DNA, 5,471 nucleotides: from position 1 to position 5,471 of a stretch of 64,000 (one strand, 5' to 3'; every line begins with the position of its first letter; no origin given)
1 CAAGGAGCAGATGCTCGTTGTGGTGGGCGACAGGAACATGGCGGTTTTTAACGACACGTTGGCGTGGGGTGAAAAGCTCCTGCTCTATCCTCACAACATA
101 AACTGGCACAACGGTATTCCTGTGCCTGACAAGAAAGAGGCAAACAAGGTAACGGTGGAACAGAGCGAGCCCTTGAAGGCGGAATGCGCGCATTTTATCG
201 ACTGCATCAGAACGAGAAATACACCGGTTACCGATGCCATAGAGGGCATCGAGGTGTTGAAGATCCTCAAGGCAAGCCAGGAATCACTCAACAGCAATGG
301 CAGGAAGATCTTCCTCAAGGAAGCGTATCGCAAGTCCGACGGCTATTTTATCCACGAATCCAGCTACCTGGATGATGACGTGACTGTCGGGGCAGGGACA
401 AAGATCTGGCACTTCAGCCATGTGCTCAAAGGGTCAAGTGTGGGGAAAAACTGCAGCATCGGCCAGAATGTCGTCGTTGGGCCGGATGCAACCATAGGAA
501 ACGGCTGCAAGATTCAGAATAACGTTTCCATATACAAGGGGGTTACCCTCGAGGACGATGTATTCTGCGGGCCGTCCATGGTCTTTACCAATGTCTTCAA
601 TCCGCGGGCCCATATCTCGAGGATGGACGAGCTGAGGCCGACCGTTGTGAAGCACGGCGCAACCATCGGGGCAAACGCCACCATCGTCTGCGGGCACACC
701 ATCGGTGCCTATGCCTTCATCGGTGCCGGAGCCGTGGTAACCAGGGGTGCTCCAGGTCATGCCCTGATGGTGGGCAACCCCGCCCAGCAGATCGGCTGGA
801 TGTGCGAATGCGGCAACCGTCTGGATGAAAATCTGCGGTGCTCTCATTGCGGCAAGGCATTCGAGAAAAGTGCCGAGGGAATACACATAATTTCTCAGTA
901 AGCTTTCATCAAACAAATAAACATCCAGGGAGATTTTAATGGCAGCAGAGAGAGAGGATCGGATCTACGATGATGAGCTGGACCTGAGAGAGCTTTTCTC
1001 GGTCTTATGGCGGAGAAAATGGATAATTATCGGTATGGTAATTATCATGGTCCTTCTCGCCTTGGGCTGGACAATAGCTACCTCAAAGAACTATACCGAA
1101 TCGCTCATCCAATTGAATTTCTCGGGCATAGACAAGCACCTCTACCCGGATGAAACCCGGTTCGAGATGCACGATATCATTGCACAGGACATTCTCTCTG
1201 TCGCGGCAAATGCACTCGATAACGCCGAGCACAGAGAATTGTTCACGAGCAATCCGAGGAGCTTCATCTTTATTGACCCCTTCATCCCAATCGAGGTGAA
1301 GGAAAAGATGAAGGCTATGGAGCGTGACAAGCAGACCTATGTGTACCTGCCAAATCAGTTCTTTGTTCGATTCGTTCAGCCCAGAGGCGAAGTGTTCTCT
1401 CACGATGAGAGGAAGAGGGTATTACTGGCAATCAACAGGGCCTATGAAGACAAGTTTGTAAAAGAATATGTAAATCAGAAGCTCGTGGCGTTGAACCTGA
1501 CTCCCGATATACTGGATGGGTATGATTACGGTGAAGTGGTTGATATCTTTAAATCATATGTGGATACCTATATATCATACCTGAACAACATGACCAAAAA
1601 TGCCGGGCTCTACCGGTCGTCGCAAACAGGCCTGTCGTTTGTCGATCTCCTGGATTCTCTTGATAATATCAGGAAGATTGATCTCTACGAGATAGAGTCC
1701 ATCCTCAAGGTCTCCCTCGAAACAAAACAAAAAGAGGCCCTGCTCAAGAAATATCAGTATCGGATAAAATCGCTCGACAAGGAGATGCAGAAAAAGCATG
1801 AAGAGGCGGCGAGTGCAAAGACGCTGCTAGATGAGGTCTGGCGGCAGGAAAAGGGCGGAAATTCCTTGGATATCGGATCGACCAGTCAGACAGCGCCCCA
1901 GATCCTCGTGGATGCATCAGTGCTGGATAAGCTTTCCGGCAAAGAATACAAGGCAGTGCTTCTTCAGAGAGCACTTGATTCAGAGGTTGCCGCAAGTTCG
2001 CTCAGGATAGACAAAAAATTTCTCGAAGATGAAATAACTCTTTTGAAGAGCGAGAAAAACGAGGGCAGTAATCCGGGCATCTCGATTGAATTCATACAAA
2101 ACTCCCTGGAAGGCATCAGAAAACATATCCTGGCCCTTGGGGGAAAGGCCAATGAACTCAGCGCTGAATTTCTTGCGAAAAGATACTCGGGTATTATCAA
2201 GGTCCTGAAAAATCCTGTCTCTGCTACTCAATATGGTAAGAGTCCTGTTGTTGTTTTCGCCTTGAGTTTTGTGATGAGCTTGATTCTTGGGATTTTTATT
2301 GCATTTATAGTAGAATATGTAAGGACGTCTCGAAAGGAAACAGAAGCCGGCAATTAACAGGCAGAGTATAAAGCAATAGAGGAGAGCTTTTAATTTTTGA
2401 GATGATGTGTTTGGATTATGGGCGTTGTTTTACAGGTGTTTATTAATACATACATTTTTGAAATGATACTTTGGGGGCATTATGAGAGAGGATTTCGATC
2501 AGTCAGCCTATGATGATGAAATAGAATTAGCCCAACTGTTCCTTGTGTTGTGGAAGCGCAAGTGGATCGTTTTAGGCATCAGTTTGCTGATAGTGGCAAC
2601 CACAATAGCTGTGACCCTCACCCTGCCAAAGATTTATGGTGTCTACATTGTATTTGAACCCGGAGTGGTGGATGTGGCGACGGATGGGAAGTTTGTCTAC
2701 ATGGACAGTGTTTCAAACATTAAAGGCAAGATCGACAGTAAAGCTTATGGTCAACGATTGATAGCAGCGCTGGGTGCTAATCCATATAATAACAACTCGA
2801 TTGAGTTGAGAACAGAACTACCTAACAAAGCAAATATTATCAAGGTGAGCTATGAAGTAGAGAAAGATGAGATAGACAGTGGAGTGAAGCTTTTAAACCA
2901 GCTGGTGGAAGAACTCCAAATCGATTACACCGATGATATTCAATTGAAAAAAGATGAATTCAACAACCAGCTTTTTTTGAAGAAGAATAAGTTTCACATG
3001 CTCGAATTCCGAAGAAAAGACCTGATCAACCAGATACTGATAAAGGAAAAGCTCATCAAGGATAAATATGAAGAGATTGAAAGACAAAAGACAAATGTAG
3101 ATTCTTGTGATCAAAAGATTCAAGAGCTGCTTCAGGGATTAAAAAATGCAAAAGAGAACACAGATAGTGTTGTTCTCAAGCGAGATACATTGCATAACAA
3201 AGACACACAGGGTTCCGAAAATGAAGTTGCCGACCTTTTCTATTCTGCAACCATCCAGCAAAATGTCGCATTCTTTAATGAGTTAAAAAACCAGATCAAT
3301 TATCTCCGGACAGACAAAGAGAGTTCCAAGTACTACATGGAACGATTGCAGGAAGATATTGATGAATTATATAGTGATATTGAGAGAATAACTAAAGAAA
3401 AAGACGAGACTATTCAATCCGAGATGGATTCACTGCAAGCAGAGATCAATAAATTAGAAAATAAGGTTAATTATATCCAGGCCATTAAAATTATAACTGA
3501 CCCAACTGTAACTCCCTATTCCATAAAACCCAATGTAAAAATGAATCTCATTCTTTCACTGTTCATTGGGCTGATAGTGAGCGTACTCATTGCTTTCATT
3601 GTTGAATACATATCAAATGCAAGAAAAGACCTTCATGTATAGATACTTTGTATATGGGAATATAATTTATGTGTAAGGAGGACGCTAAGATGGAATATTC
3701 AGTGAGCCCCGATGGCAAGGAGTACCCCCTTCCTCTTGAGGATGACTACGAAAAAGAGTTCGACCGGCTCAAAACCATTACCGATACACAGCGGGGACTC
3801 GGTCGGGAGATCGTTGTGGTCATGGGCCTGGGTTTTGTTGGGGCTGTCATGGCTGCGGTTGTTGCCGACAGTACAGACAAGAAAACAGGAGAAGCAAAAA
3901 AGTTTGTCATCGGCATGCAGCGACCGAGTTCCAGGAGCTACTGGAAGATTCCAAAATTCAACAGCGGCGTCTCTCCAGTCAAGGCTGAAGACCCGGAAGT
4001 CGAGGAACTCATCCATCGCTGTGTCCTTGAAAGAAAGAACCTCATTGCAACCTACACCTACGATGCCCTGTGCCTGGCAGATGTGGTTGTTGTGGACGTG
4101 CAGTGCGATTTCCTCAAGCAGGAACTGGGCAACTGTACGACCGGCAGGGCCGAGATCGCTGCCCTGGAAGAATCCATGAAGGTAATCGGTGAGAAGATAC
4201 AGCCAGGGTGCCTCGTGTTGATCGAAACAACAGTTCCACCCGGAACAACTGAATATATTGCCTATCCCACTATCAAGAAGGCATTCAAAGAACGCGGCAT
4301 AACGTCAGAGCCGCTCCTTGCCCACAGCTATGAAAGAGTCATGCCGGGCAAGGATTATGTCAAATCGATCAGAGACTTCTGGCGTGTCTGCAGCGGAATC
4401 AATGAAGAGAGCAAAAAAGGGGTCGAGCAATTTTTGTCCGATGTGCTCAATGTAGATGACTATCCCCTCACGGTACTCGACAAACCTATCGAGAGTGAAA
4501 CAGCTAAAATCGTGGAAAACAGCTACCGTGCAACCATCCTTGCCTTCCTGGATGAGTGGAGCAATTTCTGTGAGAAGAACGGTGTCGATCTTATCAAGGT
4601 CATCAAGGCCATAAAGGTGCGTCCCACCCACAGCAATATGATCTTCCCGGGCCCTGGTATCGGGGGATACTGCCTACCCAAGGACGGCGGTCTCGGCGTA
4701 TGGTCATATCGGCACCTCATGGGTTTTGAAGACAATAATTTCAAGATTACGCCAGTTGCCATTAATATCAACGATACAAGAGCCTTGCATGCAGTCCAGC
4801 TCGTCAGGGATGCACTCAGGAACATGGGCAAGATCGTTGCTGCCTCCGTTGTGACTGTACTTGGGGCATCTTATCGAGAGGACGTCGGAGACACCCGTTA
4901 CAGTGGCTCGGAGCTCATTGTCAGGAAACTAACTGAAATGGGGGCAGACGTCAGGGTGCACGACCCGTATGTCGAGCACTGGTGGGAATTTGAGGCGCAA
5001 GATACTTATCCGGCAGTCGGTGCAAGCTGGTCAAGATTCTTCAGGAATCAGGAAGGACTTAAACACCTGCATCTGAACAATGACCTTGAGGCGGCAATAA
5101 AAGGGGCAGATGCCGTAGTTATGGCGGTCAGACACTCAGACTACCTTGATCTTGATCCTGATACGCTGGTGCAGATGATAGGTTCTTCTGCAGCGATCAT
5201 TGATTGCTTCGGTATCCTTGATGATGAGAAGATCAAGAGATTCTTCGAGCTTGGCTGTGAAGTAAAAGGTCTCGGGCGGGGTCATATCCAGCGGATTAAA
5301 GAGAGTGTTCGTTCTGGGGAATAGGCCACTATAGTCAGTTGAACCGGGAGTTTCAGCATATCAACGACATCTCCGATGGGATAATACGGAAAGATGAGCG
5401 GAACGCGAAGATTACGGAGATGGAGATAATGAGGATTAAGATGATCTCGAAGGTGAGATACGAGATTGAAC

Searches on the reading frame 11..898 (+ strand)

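Call 19: search_protein_families(library=pfam, proteins=[window:11-898:+], max_evalue=0.001)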
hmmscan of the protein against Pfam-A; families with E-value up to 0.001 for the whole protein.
window:11-898:+ (296 aa): 4 families
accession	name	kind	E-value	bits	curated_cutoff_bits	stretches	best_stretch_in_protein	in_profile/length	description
PF00132.30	Hexapep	-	9.8e-20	69.8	27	3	123-157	1-35/36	Bacterial transferase hexapeptide (six repeats)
PF25084.1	LbH_EIF2B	-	3.2e-11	43.6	54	1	108-178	6-74/105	EIF2B subunit epsilon LbH domain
PF14602.12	Hexapep_2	-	6.3e-09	35.8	27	1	143-176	3-34/34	Hexapeptide repeat of succinyl-transferase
PF25087.1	GMPPB_C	-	0.00026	21.1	39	1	152-187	3-38/110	GMPPB C-terminal domain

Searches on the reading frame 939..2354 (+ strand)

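Call 19: search_protein_families(library=pfam, proteins=[window:939-2354:+], max_evalue=0.001)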
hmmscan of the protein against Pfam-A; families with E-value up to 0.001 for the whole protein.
window:939-2354:+ (472 aa): 1 family
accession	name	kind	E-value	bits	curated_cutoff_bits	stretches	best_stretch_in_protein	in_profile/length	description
PF02706.20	Wzz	-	4.8e-10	40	25.5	1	12-55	1-44/91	Chain length determinant protein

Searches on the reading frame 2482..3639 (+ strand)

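Call 19: search_protein_families(library=pfam, proteins=[window:2482-3639:+], max_evalue=0.001)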
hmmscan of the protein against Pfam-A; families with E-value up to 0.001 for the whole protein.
window:2482-3639:+ (386 aa): 2 families
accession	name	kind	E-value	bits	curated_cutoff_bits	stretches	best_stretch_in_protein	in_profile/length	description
PF02706.20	Wzz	-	2.5e-06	28.2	25.5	1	12-54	1-43/91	Chain length determinant protein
PF13807.11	GNVR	-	0.00025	21.3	27.7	1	331-373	37-79/82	G-rich domain on putative tyrosine kinase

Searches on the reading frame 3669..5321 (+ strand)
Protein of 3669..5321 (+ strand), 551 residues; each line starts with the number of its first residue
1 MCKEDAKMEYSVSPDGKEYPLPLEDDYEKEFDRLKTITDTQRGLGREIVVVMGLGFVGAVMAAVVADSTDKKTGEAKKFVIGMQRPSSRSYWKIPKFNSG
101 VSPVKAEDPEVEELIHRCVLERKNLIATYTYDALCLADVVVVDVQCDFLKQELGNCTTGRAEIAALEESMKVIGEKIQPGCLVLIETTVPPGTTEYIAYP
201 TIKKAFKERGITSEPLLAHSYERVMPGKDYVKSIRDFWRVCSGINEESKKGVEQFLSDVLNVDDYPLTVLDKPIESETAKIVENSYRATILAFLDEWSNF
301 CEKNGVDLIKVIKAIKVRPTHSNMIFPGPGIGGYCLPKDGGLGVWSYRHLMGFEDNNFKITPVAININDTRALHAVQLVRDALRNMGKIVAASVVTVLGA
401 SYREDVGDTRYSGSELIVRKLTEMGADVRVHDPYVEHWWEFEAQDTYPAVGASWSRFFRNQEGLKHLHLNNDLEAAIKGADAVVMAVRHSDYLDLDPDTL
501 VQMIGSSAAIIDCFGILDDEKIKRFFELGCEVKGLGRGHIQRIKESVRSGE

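Call 19: search_protein_families(library=pfam, proteins=[window:3669-5321:+], max_evalue=0.001)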
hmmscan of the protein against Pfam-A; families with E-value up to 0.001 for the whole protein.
window:3669-5321:+ (551 aa): 3 families
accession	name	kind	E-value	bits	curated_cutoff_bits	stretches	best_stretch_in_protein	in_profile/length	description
PF03720.21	UDPG_MGDP_dh_C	-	6.9e-22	78.2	30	1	397-518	2-102/103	UDP-glucose/GDP-mannose dehydrogenase family, UDP binding domain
PF00984.24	UDPG_MGDP_dh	-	1.4e-16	60.8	25.4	1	275-342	2-70/94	UDP-glucose/GDP-mannose dehydrogenase family, central domain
PF03721.20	UDPG_MGDP_dh_N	-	7.2e-13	49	27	1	49-250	3-181/187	UDP-glucose/GDP-mannose dehydrogenase family, NAD binding domain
